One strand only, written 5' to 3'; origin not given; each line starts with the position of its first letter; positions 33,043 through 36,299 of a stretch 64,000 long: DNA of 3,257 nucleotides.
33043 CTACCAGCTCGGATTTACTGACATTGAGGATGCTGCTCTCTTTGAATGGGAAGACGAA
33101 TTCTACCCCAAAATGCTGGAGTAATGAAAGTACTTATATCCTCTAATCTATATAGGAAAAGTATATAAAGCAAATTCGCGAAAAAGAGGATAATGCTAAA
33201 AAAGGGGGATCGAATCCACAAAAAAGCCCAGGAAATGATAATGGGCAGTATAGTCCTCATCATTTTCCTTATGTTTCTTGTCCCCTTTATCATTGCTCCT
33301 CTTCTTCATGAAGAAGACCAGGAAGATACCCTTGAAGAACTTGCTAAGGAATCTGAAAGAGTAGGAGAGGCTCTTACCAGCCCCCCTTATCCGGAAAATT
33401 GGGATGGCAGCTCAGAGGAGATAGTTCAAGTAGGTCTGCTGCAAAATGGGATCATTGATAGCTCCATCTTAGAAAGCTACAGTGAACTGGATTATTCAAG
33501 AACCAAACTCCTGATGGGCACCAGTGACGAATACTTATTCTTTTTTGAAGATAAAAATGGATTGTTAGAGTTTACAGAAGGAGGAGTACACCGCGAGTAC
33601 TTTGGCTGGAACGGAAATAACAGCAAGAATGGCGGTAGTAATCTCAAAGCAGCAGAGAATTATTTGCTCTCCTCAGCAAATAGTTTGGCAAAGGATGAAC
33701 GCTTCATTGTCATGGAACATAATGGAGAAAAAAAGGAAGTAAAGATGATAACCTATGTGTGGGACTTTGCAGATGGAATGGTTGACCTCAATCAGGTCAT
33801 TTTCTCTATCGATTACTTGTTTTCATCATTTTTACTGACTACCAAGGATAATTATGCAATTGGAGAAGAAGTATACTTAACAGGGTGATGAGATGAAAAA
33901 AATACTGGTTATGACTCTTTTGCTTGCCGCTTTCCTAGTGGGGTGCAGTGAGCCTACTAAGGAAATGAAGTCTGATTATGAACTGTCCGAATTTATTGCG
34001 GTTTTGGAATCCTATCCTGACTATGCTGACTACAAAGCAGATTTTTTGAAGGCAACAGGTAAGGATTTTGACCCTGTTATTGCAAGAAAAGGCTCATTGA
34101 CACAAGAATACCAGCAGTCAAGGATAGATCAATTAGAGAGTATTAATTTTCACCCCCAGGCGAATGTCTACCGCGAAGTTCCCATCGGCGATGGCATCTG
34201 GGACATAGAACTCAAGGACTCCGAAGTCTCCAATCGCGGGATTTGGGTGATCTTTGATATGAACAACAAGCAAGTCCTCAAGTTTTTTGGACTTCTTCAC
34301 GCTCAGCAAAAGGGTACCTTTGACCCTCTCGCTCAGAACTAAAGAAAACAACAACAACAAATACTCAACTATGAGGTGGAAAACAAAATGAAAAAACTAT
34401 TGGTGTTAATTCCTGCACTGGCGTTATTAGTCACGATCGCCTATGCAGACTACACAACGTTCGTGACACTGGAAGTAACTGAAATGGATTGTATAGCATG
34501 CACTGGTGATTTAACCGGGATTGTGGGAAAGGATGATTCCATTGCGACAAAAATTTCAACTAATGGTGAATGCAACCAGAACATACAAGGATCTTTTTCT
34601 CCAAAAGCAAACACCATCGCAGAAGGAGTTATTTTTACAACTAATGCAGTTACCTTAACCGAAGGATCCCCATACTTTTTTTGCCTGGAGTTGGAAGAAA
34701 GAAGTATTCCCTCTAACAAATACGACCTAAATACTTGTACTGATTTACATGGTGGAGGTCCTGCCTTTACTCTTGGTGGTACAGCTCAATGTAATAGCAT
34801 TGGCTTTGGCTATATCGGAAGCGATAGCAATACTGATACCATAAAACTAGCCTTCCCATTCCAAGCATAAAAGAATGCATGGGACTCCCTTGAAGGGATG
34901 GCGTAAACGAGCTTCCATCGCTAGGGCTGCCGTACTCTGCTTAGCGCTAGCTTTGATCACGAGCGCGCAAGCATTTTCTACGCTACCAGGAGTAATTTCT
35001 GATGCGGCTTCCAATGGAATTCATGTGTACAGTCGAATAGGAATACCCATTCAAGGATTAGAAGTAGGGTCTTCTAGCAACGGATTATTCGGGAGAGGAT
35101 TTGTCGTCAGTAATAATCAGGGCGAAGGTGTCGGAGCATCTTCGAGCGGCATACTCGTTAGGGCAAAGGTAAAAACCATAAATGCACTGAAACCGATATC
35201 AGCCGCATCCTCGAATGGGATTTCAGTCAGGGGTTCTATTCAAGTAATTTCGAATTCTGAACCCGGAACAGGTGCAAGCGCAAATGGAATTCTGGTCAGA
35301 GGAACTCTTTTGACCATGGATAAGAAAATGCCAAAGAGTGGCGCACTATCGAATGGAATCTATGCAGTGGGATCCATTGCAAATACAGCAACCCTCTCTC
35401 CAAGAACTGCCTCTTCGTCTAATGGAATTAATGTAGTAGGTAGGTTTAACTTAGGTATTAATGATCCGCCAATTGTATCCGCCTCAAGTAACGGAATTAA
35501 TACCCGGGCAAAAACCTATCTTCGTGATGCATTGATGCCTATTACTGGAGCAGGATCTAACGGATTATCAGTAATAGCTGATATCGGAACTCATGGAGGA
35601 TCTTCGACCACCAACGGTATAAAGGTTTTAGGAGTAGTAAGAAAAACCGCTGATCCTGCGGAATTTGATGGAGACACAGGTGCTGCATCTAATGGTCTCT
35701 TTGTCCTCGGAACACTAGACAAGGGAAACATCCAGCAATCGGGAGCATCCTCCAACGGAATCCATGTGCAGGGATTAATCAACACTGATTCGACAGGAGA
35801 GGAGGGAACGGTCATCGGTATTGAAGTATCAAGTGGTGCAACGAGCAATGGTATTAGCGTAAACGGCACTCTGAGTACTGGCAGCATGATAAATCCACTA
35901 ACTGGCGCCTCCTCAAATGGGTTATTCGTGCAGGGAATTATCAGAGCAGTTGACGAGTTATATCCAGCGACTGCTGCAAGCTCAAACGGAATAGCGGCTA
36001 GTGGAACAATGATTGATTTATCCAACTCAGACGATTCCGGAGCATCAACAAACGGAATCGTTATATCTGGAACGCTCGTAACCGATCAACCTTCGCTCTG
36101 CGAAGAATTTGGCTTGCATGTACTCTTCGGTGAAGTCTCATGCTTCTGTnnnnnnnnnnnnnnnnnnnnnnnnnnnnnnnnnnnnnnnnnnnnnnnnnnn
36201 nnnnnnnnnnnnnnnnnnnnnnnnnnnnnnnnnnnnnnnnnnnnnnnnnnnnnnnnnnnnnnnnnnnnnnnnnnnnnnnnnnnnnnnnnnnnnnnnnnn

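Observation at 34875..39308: Giant surface protein combining a novel 'ASSNGI' tandem repeat with Myxococcus-type cysteine-rich repeats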

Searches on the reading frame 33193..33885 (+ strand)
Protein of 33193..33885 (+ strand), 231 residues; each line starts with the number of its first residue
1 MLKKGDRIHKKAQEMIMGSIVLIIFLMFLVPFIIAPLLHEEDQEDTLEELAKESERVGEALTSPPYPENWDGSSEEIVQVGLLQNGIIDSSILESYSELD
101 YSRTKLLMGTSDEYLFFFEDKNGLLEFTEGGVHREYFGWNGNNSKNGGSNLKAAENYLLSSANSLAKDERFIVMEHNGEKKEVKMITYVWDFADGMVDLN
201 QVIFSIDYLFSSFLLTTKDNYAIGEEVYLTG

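Call 19: search_protein_families(library=pfam, proteins=[window:33193-33885:+], max_evalue=0.01)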
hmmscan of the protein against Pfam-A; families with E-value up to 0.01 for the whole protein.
window:33193-33885:+ (231 aa): 0 families

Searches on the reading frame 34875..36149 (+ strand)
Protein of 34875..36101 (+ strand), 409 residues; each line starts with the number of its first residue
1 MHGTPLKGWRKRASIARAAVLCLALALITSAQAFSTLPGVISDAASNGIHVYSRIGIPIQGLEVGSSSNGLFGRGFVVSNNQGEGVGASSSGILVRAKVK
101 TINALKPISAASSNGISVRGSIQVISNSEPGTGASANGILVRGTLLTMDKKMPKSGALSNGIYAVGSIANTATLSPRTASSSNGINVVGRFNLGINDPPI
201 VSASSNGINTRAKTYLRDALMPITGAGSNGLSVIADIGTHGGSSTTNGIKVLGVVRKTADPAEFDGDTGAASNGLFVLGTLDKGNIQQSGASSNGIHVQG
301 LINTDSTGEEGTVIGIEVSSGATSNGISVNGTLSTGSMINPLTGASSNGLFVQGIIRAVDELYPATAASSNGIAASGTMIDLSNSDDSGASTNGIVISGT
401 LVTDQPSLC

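Call 7: search_protein_families(library=pfam, proteins=[window:34980-36101:+], max_evalue=10)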
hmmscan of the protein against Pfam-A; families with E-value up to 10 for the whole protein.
window:34980-36101:+ (374 aa): 1 family
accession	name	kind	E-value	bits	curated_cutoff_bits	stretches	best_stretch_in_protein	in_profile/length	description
PF13090.12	PP_kinase_C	-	0.87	9.5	25.8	1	297-340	37-80/172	Polyphosphate kinase C-terminal domain 2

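Call 9: find_homologous_proteins(query=window:34875-36101:+, max_evalue=0.001)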
Query window:34875-36101:+: 8000 candidates shared short words with the query, none scored E <= 0.001.

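Call 10: search_solved_structures(query=window:34980-36101:+, max_evalue=10, show_alignments=2)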
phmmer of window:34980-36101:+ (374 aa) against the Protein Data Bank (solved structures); distinct sequences matched with E-value up to 10: 0.

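Call 26: predict_structure(protein=window:34977-36149:+)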
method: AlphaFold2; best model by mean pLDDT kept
length: 391 residues; sequences in the alignment: 1
mean_pLDDT: 44.8   pTM: 0.41
mean pLDDT of the five models: 44.8, 44.2, 43.2, 37.3, 35.0
residues with pLDDT >= 90: 0; 70-90: 0; 50-70: 100; < 50: 291
segments of 3 or more residues with pLDDT < 50: 1-13, 18-35, 39-58, 60-81, 88-104, 112-127, 131-133, 135-149, 154-172, 177-195, 200-213, 218-237, 254-257, 270-289, 301-304, 306-314, 320-338, 342-347, 350-361, 377-385, 387-391
pLDDT, mean of each block of 10 residues (from residue 1): 38 48 46 48 38 43 41 35 49 33 48 39 42 41 41 47 40 46 38 47 41 47 39 45 58 51 58 40 47 59 45 51 46 41 47 40 52 50 45 32
secondary structure, 60 per line:
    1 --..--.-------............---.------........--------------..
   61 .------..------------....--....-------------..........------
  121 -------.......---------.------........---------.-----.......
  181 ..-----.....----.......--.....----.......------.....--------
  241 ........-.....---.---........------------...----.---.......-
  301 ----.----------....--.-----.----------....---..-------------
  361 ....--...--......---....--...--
elements in order: E15-26 E37-44 E59-61 E82-85 E88-91 E105-114 E128-134 E151-158 E174-182 E188-192 E197-203 E206-210 E215-221 E228-232 E241-248 E250-254 E262-269 E282-284 E293-299 E316-319 E339-342 E361-364 E367-369 H372-377 E381-384 E387-389

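Call 33: fold_search(model_id=the predicted structure, library=pdb)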
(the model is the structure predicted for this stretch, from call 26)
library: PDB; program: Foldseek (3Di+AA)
matches with E <= 10: 3; with E <= 0.001: 0
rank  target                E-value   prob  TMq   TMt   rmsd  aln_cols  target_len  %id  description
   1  6n2b_A                3.4e+00  0.01  0.07  0.08  17.2       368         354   10  The Crystal Structure of Caldicellulosiruptor kristjanssonii Tapirin C-terminal domain (released 2018-12-19)
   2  4rt6_A                4.6e+00  0.02  0.15  0.09  16.8       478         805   11  Structure of a complex between hemopexin and hemopexin binding protein (released 2016-05-18)
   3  6n2b_B                8.3e+00  0.01  0.09  0.10  17.9       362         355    9  The Crystal Structure of Caldicellulosiruptor kristjanssonii Tapirin C-terminal domain (released 2018-12-19)

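Call 42: search_protein_families(library=phrogs, proteins=[window:34980-36101:+], max_evalue=1)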
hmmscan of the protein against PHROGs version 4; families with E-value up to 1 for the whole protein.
window:34980-36101:+ (374 aa): 1 family
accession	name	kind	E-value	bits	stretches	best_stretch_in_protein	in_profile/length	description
phrog_25396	-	unknown function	0.18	12.7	1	330-358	50-78/111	-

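Call 49: find_related_loci(query=window:34875-36101:+, collection=metagenome_contigs, flank=6000)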
Query window:34875-36101:+ (409 aa) in metagenome_contigs; peptide patterns used: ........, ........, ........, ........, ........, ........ (x = any residue, [..] = any of these).
188 stretches matched a pattern, but none encodes a relative of the query by tblastn (E <= 1e-3).
